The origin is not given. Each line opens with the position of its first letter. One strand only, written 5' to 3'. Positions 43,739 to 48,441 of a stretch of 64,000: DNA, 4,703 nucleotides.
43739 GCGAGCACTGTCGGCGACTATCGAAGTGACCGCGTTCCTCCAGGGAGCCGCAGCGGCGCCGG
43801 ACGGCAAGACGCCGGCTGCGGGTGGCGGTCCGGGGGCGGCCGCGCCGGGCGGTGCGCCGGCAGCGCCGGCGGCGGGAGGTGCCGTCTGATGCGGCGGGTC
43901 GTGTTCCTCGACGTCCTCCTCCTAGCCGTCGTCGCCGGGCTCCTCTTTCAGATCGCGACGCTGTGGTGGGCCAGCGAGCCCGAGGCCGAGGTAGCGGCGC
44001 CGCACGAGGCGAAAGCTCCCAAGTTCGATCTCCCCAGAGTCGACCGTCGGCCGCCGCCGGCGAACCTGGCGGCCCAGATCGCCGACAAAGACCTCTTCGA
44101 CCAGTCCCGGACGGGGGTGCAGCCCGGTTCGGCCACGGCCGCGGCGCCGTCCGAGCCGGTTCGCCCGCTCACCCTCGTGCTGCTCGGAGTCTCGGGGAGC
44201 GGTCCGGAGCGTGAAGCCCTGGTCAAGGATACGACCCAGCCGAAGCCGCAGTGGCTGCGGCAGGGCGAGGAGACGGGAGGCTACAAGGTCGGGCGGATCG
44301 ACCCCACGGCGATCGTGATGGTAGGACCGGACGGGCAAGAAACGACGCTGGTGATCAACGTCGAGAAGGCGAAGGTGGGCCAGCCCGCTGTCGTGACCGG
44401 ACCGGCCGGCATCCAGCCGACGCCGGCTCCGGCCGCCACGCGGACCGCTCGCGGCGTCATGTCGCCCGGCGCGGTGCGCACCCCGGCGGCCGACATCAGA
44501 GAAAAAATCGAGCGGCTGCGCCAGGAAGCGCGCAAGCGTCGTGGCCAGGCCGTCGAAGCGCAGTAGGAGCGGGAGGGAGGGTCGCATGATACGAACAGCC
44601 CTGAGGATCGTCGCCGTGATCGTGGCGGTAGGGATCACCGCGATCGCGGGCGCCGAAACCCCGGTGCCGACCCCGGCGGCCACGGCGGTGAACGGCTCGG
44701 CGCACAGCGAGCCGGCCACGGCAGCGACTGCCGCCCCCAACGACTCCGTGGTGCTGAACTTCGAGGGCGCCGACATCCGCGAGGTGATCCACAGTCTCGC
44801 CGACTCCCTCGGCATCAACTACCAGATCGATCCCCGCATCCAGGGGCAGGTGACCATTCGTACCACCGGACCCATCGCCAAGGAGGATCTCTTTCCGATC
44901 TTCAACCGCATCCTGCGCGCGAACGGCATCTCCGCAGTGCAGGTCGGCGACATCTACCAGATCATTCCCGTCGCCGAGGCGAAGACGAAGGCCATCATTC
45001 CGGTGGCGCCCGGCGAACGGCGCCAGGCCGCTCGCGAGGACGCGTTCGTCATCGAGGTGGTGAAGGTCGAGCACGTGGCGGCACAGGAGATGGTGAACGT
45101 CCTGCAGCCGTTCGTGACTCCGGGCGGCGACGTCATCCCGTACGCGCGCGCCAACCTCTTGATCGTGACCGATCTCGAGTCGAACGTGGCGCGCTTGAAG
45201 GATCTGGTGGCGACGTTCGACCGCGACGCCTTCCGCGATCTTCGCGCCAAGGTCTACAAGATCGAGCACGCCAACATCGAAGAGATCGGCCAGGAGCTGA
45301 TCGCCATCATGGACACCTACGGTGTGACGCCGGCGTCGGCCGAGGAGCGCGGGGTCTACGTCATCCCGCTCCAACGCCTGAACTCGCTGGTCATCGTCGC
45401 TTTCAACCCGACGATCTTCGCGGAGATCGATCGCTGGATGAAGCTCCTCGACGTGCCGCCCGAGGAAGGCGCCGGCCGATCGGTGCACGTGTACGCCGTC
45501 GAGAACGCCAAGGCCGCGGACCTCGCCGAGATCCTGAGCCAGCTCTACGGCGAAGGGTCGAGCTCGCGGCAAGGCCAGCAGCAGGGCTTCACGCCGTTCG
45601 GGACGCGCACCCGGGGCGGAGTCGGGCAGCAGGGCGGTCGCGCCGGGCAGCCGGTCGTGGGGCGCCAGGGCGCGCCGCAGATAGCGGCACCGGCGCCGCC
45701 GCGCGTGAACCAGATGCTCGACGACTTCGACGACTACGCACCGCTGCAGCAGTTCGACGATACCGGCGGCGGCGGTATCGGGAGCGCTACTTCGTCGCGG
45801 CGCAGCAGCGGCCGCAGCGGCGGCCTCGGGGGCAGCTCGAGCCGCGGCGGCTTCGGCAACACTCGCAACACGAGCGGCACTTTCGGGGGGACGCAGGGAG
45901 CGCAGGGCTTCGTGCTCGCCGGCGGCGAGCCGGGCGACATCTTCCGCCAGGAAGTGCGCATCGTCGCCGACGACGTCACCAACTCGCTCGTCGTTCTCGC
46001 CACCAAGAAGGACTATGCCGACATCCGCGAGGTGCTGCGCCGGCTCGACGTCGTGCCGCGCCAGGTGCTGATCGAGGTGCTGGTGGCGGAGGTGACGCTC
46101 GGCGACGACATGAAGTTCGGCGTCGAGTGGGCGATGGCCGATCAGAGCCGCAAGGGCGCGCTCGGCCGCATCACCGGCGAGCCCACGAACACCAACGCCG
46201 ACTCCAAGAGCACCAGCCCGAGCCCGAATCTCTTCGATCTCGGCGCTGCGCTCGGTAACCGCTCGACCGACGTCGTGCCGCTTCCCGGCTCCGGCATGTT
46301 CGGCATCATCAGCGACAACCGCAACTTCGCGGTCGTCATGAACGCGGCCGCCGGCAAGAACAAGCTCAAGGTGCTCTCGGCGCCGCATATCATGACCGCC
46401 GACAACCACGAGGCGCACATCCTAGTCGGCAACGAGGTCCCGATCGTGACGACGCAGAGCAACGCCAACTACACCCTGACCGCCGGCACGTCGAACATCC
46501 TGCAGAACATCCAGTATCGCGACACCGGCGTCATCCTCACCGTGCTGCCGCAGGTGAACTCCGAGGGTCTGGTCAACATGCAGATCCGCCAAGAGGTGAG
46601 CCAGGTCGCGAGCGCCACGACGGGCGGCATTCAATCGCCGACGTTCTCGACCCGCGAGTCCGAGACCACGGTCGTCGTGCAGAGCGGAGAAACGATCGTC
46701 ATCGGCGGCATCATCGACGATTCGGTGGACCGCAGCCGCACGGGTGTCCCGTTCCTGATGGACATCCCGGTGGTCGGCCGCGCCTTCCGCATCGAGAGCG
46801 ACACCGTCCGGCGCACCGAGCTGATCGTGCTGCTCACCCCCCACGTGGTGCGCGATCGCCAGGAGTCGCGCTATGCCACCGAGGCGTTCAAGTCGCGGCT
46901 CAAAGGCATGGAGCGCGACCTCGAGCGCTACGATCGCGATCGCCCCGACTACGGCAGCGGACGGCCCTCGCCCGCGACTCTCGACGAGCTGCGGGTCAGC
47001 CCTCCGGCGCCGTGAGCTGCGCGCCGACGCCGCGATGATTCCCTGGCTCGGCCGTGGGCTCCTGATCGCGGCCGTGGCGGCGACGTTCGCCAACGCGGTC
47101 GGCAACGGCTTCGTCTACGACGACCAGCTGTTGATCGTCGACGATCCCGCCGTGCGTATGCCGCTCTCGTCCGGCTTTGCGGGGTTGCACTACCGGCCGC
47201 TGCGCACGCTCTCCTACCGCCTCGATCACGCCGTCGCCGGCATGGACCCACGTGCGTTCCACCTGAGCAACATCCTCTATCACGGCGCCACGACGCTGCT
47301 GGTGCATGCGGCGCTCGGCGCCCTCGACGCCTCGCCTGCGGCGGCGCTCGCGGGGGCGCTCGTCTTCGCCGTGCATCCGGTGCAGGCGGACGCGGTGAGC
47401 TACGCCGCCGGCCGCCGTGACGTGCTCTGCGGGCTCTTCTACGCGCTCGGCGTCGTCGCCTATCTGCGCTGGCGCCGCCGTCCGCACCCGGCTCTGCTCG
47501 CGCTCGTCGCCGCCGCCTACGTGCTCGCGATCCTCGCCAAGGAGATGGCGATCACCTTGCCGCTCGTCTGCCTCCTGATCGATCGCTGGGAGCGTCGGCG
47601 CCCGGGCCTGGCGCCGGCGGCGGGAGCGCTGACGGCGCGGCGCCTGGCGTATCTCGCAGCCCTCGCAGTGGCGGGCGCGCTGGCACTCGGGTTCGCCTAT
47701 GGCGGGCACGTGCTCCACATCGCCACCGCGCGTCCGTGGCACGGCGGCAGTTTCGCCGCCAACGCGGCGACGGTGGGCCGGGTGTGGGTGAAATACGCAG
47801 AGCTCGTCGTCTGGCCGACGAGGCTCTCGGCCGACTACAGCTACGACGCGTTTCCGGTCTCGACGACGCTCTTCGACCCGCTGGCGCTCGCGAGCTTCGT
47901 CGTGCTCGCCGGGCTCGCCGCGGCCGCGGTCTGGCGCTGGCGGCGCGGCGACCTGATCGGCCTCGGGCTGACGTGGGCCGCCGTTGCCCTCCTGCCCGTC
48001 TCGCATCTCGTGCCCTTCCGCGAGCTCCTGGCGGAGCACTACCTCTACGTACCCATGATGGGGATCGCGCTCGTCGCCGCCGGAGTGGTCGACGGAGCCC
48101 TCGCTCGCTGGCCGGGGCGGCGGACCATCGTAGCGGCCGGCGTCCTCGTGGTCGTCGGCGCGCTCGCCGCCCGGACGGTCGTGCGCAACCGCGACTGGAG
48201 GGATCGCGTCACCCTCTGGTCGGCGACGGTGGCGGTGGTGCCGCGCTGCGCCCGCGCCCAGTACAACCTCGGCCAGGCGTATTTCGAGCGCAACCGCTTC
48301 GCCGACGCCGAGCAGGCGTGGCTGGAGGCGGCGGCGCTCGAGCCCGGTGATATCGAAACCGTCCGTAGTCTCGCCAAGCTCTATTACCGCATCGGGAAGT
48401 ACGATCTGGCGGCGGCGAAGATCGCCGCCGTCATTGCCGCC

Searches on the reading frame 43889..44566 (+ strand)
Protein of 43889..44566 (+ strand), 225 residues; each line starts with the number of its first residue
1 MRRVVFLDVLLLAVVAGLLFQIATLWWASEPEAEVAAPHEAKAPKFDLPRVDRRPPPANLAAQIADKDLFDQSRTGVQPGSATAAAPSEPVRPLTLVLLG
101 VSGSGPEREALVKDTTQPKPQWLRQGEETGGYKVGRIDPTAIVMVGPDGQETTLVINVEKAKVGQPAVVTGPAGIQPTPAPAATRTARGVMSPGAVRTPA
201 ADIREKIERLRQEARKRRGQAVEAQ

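Call 12: search_protein_families(library=pfam, max_evalue=0.01, proteins=[window:43889-44566:+])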
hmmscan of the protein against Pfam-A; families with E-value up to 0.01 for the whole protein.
window:43889-44566:+ (225 aa): 1 family
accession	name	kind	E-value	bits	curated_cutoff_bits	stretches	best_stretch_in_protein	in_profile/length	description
PF11356.14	T2SSC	-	0.0035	17.6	27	1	10-131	2-116/141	Type II secretion system protein C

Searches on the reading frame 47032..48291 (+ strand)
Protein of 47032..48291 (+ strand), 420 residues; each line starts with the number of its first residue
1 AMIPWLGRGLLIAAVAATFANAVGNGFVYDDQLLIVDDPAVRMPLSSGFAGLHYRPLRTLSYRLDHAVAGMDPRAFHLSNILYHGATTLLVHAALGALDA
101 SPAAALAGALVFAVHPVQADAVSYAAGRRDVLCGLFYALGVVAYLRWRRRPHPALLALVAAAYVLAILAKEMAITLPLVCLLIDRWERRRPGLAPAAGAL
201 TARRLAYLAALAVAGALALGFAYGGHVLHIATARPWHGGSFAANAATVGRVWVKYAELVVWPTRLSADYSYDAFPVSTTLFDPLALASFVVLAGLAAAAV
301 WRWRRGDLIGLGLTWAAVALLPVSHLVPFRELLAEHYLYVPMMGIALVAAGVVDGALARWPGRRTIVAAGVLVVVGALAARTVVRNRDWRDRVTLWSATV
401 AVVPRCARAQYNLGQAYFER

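Call 79: search_solved_structures(query=window:47032-48291:+, max_evalue=1)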
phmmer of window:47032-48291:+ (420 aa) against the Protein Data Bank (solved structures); distinct sequences matched with E-value up to 1: 9.
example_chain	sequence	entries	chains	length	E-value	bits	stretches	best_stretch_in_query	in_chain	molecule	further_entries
9qhb_A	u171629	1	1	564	3.5e-15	59.4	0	385-419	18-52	Engineered tetratricopeptide repeat protein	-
8bu0_A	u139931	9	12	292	2.6e-10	43.3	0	385-419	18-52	Consensus tetratricopeptide repeat protein | Crystal structure of an 8-repeat consensus TPR superhelix with Zinc. | Monomer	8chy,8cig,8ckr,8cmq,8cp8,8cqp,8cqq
9qhc_A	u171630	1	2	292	3.1e-09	39.8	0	387-419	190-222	Engineered tetratricopeptide repeat protein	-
2fo7_A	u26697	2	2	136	3.8e-05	26.3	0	385-419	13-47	SYNTHETIC CONSENSUS TPR PROTEIN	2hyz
8ch0_A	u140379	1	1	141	4.1e-05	26.2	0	385-419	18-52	Consensus tetratricopeptide repeat protein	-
2wqh_A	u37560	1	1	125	0.077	15.4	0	385-419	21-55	CTPR3Y3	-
1na0_A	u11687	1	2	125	0.21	14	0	385-419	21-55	designed protein CTPR3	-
6vfj_B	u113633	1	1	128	0.51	12.7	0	389-420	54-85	I53_dn5B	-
2avp_A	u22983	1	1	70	0.67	12.3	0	385-419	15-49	synthetic consensus TPR protein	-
